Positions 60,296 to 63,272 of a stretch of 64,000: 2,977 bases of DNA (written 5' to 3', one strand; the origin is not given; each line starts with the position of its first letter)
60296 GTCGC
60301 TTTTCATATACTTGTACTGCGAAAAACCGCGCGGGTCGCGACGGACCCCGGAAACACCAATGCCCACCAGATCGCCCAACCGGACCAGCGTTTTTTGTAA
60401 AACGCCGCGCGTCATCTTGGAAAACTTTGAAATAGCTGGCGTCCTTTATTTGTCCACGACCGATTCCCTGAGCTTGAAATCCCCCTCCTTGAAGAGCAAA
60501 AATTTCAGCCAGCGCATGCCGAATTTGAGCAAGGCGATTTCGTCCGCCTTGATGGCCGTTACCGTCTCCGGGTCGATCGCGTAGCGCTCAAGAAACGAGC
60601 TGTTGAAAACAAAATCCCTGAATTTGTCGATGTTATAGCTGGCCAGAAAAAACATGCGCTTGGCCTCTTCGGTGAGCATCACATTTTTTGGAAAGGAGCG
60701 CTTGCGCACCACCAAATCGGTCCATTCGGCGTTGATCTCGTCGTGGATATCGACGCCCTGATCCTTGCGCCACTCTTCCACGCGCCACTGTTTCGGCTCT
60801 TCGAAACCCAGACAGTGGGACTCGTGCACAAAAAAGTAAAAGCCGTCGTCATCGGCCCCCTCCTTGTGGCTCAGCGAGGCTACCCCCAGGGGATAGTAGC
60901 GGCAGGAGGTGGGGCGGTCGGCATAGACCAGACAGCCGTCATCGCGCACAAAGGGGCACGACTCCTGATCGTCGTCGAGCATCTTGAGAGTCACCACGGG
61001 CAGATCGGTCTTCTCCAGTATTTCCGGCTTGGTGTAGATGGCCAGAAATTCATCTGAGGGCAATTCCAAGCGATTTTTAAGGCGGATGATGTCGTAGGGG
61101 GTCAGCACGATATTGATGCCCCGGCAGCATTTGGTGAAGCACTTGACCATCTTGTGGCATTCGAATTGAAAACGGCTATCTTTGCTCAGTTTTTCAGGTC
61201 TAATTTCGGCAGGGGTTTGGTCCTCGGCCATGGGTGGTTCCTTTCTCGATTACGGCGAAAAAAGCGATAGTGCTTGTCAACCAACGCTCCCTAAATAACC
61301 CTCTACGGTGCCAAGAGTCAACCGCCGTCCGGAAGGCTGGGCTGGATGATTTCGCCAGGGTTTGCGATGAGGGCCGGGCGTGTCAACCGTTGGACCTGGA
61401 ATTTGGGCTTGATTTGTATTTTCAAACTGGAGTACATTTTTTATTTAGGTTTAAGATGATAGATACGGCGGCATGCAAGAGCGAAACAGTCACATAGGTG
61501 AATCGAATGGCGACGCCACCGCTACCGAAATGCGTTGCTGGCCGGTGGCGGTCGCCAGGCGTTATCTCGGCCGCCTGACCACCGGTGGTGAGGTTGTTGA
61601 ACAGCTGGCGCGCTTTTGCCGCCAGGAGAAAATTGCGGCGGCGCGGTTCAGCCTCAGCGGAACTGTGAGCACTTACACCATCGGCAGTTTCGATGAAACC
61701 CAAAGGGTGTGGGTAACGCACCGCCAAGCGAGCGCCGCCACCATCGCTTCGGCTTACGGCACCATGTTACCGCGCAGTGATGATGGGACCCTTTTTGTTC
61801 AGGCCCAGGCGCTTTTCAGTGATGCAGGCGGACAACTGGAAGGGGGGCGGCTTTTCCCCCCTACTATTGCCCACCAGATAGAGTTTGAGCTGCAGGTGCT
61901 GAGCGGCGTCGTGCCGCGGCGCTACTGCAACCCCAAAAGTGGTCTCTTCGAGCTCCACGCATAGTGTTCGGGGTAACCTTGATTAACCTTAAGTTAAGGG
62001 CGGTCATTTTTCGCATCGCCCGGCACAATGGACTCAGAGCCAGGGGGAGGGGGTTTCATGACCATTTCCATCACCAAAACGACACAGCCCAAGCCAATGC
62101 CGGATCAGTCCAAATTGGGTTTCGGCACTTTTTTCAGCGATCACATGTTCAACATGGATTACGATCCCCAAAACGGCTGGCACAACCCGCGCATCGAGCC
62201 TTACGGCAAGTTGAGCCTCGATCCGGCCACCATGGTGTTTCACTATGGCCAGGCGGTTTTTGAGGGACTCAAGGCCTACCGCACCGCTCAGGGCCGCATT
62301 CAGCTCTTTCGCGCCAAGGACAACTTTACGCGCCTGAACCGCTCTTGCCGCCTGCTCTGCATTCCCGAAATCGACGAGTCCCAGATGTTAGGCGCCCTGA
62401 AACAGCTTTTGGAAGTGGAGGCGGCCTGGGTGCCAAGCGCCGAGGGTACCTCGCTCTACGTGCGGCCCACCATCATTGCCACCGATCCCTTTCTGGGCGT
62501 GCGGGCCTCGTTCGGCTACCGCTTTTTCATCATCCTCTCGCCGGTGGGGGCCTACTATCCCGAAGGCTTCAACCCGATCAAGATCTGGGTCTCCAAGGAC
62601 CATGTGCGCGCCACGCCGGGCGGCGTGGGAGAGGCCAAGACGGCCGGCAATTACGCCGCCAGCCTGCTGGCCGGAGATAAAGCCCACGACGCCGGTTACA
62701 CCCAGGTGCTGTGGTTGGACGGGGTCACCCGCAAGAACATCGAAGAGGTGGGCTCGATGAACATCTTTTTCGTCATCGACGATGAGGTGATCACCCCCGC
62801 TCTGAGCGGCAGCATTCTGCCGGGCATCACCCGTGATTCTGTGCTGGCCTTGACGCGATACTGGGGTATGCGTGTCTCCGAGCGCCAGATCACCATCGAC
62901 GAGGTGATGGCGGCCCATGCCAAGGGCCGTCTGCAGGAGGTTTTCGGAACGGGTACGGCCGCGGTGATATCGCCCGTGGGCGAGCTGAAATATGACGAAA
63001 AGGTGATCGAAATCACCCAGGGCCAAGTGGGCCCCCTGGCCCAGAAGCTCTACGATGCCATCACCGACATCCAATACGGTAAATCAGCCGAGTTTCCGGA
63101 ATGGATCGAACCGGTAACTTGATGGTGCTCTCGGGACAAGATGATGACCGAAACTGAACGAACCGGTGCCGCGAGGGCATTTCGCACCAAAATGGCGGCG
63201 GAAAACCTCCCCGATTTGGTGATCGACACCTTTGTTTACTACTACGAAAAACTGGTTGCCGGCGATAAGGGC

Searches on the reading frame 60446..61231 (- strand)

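Call 26: search_protein_families(library=pfam, proteins=[window:60446-61231:-], max_evalue=0.00001)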
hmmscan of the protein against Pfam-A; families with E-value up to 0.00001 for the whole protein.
window:60446-61231:- (261 aa): 1 family
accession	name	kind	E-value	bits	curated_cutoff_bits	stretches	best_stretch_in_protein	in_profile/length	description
PF03692.20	CxxCxxCC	-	1.4e-08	35.7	23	1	25-115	2-71/85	Putative zinc- or iron-chelating domain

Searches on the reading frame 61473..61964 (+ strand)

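Call 26: search_protein_families(library=pfam, proteins=[window:61473-61964:+], max_evalue=0.00001)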
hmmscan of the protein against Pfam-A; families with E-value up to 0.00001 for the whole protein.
window:61473-61964:+ (163 aa): 1 family
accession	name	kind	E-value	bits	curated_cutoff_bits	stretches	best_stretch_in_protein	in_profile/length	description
PF03479.20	PCC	-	6e-14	52.8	25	1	29-141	1-113/117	Plants and Prokaryotes Conserved (PCC) domain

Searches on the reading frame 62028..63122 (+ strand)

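Call 26: search_protein_families(library=pfam, proteins=[window:62028-63122:+], max_evalue=0.00001)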
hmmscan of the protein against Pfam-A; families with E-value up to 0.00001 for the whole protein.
window:62028-63122:+ (364 aa): 1 family
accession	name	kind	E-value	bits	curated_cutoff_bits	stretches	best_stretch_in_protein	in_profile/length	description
PF01063.24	Aminotran_4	-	8.7e-37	127.6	28.5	1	77-319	2-222/223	Amino-transferase class IV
